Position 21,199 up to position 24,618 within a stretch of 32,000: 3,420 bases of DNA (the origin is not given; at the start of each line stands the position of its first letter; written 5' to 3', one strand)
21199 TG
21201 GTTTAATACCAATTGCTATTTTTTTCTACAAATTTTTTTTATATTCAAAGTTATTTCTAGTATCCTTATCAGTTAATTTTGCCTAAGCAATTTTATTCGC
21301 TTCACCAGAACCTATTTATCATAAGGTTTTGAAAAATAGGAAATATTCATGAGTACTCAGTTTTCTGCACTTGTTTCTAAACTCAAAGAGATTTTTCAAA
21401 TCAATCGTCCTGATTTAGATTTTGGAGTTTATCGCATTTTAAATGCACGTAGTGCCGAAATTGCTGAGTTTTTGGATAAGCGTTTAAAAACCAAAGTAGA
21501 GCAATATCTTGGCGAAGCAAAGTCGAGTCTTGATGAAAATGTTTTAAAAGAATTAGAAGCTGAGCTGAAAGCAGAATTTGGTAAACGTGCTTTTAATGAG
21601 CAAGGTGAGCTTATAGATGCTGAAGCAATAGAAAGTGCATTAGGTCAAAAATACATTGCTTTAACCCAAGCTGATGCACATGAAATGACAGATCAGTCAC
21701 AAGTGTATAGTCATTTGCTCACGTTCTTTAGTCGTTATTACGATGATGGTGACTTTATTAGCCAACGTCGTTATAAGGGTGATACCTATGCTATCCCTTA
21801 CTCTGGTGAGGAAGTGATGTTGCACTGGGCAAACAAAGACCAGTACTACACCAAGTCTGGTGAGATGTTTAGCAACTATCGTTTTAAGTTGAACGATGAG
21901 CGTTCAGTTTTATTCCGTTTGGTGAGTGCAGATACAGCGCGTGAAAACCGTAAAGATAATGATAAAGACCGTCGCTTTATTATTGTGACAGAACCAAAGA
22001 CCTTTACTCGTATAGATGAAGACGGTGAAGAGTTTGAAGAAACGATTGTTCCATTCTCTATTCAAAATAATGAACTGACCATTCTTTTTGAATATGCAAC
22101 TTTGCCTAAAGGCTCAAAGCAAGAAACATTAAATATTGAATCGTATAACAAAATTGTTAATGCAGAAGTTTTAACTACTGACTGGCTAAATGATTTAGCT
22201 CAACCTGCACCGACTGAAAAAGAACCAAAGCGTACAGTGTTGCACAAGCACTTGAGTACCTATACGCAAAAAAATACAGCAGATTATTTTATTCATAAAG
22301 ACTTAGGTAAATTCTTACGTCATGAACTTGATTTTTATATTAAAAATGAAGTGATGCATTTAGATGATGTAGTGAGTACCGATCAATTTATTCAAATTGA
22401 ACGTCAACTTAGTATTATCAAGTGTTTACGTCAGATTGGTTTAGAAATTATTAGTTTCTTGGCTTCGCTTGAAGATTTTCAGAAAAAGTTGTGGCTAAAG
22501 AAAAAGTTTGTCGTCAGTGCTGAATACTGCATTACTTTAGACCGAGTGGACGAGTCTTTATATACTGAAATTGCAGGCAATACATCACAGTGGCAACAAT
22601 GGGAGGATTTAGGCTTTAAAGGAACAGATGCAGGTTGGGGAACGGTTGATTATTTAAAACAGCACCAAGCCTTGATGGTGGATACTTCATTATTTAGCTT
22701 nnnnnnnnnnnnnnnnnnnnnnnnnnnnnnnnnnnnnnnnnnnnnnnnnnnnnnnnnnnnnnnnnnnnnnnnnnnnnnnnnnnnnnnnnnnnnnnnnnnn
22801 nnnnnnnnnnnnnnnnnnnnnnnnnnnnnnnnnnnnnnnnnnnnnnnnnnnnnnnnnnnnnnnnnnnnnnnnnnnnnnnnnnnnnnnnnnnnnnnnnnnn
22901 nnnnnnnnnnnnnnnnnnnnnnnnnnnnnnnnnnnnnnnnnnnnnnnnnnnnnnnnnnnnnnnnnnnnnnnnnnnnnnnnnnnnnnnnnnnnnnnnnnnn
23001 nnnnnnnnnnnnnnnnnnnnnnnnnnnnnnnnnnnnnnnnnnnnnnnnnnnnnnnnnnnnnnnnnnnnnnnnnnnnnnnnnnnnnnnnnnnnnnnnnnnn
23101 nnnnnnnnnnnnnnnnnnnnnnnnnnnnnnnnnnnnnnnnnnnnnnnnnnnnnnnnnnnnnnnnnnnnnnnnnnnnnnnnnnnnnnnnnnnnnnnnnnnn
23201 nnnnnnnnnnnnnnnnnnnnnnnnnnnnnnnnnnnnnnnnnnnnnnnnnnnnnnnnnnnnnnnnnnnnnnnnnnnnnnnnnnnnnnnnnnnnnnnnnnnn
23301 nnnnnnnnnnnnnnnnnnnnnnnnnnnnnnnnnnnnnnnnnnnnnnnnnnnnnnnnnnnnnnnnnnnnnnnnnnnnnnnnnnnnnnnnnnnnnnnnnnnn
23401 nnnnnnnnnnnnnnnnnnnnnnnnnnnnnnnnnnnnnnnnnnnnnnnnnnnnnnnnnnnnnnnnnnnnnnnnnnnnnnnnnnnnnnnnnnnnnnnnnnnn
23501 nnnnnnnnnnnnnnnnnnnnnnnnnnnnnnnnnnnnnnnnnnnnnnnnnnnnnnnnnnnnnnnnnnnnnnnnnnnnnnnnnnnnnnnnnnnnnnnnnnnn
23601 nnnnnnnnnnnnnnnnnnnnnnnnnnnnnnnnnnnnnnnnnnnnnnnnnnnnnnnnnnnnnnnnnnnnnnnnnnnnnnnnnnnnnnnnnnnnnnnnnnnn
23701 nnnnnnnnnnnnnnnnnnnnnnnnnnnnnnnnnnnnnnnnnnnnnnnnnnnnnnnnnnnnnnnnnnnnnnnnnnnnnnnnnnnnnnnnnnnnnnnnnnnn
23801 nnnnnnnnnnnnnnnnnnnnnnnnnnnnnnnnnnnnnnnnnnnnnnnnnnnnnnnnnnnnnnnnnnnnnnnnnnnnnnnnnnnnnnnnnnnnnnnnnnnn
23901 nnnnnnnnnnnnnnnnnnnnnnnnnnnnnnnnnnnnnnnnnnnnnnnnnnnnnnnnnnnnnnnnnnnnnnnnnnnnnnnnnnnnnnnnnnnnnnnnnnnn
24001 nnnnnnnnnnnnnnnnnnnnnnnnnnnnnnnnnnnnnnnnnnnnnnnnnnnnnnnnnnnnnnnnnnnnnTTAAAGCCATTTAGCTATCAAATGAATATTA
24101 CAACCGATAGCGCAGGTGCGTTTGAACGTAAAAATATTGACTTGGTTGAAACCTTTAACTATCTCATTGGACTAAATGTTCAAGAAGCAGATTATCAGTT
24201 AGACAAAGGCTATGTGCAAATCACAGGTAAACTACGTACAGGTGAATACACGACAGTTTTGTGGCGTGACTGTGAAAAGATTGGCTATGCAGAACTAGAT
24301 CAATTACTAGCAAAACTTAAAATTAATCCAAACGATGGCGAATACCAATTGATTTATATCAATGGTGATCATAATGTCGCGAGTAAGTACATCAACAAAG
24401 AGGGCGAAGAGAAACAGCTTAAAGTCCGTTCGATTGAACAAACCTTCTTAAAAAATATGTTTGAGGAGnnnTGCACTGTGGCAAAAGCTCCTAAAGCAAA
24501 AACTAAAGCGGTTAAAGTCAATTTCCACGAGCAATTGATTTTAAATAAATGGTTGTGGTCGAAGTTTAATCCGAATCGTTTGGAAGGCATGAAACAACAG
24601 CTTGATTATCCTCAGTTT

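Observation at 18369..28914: SNF2 helicase + oversized Mod-like methyltransferase + Res-like helicase-nuclease (+ Fic): a restriction-like cassette that fits no canonical class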

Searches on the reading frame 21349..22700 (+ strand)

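Call 61: search_protein_families(library=pfam, proteins=[window:21349-22700:+], max_evalue=10)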
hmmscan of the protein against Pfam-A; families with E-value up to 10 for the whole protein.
window:21349-22700:+ (450 aa): 2 families
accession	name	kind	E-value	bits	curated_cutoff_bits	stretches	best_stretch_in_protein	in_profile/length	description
PF21646.3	ACTMAP-like_C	-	0.025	15.4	27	1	157-179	34-55/121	Actin maturation protease-like, C-terminal domain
PF16725.10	Nucleolin_bd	-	0.11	12.8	27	1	40-80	6-48/70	Nucleolin binding domain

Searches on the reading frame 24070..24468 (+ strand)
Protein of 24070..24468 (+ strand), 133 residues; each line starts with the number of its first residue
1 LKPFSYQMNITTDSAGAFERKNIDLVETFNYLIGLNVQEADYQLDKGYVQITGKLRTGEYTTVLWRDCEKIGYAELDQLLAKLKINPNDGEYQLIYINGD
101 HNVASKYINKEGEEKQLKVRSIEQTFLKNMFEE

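Call 61: search_protein_families(library=pfam, proteins=[window:24070-24468:+], max_evalue=10)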
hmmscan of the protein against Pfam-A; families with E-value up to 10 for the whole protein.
window:24070-24468:+ (133 aa): 1 family
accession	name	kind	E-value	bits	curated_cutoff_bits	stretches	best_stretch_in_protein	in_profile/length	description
PF08531.16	Bac_rhamnosid_N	-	0.058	13.7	25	1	41-109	49-118/172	Alpha-L-rhamnosidase N-terminal domain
